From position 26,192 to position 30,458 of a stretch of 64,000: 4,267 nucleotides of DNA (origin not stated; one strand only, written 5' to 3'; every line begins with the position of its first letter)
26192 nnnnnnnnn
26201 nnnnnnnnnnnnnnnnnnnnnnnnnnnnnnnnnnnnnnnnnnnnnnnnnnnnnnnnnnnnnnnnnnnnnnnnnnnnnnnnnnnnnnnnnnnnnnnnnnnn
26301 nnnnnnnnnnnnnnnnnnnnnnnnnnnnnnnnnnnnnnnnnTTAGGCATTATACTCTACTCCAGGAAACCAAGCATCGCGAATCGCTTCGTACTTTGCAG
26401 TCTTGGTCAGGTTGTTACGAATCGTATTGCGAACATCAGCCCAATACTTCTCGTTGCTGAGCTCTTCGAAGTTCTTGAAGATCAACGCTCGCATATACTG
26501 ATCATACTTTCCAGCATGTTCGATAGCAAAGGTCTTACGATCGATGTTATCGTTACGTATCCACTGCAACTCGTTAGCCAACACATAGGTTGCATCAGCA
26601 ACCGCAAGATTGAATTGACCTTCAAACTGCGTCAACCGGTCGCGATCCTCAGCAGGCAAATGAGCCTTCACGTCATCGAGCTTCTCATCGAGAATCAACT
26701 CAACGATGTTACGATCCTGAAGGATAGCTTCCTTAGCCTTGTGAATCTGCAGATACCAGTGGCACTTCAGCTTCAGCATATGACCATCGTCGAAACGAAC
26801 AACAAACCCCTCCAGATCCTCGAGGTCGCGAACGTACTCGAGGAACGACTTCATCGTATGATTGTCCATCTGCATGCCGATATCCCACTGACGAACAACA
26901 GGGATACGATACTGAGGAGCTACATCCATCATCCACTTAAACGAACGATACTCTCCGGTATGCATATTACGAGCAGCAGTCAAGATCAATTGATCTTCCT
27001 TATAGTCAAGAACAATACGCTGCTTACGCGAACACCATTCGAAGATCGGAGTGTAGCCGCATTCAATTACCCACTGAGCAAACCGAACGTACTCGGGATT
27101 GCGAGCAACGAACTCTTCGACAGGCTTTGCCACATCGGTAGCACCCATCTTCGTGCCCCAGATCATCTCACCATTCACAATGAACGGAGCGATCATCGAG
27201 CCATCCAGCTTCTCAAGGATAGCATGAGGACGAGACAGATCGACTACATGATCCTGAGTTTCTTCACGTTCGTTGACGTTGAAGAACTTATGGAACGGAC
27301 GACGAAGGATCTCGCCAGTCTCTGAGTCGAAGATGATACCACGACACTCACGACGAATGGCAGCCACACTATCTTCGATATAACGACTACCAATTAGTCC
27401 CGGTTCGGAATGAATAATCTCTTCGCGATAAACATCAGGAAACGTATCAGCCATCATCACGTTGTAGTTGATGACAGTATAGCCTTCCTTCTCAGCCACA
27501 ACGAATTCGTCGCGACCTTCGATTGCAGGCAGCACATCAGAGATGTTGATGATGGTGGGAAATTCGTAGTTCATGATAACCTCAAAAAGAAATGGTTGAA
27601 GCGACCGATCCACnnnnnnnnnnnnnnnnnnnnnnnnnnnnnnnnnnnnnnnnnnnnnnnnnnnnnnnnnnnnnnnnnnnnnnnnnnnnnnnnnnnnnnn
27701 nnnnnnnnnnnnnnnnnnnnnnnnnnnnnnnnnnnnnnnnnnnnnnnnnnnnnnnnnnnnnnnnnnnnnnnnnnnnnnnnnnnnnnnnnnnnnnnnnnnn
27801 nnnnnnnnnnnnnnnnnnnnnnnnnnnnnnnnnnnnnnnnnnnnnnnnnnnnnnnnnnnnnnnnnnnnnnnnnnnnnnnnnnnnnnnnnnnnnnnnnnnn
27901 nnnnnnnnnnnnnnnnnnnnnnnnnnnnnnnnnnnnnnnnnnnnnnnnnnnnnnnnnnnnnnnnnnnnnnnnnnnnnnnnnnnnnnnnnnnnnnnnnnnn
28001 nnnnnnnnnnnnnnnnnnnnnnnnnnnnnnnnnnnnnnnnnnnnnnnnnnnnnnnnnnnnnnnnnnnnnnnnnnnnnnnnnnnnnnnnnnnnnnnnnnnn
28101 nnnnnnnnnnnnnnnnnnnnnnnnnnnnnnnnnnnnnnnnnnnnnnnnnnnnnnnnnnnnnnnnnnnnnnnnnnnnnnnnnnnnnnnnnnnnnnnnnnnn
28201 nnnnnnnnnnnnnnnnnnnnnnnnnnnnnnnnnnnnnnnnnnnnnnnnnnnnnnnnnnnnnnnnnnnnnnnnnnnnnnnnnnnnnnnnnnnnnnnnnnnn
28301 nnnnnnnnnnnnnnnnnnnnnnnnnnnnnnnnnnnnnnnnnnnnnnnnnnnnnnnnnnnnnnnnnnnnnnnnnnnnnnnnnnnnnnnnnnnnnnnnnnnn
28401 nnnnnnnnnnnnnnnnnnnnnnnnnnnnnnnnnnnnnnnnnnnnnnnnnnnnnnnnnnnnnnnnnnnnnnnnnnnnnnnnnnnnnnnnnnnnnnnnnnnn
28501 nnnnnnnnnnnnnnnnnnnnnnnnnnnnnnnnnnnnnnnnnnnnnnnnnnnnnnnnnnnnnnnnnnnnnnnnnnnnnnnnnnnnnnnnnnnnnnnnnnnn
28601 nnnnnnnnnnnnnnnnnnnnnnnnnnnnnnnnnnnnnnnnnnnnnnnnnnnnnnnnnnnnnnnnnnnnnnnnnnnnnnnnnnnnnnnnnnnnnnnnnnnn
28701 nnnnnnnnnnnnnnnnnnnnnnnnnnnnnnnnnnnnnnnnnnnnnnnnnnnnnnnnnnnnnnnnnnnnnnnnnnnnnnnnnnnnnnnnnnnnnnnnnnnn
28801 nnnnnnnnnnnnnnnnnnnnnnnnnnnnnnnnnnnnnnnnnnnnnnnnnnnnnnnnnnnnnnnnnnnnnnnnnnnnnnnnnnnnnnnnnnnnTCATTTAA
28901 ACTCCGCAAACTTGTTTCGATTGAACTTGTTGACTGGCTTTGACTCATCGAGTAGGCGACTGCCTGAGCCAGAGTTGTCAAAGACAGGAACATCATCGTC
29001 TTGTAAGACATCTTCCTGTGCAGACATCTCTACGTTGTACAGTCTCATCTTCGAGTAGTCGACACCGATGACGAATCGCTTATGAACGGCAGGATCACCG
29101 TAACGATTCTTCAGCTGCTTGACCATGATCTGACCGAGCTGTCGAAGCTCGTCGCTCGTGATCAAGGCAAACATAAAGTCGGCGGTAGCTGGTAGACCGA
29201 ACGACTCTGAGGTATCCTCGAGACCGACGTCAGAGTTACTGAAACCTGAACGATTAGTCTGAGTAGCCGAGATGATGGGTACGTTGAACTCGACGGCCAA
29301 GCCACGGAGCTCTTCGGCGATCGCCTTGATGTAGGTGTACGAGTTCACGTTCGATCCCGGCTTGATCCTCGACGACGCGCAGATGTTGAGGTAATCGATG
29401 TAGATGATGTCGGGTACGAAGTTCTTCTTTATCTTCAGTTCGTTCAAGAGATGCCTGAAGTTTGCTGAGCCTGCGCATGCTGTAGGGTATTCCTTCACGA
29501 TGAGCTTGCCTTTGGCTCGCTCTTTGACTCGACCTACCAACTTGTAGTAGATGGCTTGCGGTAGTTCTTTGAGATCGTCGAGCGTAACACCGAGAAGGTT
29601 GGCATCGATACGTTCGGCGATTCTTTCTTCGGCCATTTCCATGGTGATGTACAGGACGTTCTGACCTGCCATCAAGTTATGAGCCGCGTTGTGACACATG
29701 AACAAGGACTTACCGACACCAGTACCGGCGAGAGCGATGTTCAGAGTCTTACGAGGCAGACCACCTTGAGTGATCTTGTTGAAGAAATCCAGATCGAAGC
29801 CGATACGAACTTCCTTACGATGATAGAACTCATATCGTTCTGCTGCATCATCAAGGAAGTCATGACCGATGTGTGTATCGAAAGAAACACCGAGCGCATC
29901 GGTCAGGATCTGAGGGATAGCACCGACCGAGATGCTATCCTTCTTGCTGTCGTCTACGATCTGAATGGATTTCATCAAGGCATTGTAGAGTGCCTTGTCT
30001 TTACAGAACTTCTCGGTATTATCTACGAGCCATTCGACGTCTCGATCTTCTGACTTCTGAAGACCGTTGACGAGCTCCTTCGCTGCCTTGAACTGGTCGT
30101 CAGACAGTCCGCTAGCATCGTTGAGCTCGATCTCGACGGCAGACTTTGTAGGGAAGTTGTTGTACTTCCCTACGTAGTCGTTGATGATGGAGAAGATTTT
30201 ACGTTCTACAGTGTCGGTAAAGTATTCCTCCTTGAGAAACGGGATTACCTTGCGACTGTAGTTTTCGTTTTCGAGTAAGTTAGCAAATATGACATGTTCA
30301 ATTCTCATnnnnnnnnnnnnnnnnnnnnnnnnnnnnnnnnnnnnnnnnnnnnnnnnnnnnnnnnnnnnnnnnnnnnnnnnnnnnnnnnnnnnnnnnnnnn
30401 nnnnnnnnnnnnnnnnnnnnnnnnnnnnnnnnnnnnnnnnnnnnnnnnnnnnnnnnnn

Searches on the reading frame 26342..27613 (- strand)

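Call 72: search_protein_families(library=pfam, proteins=[window:26342-27613:-], max_evalue=0.01)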
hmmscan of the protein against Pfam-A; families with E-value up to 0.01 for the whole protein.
window:26342-27613:- (423 aa): 2 families
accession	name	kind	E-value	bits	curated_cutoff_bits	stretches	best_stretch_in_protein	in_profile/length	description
PF09511.15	RNA_lig_T4_1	-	6.8e-34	118.1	28.3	1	89-287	1-227/227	RNA ligase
PF20819.2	T4_Rnl1_C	-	0.0014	19.4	27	1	294-385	1-92/122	T4 RNA ligase 1, C-terminal domain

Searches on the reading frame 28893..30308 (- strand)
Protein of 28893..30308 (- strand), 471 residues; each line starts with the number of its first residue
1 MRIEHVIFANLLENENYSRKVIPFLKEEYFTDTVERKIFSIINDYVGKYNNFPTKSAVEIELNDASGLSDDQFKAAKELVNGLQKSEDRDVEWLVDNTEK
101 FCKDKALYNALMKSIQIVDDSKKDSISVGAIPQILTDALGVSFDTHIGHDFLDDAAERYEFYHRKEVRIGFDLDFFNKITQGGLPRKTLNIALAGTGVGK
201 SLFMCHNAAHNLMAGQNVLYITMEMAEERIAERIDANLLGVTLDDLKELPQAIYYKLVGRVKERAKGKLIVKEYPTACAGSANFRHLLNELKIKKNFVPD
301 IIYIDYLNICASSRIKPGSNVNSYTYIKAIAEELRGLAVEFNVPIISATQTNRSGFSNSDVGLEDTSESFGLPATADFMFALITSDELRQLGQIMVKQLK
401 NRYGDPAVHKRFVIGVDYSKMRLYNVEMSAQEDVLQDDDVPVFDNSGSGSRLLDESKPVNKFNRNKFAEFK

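Call 12: search_protein_families(library=phrogs, proteins=[window:28893-30308:-], max_evalue=0.00001)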
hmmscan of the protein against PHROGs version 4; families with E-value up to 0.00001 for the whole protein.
window:28893-30308:- (471 aa): 3 families
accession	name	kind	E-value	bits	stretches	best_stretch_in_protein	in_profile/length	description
phrog_19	-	DNA, RNA and nucleotide metabolism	4.2e-126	423.3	1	1-448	161-595/621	DnaB-like replicative helicase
phrog_239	-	DNA, RNA and nucleotide metabolism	2.6e-22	80.6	1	150-429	325-602/801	DNA primase/helicase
phrog_243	-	DNA, RNA and nucleotide metabolism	7e-12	45.9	1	183-427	31-269/273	DnaB-like replicative helicase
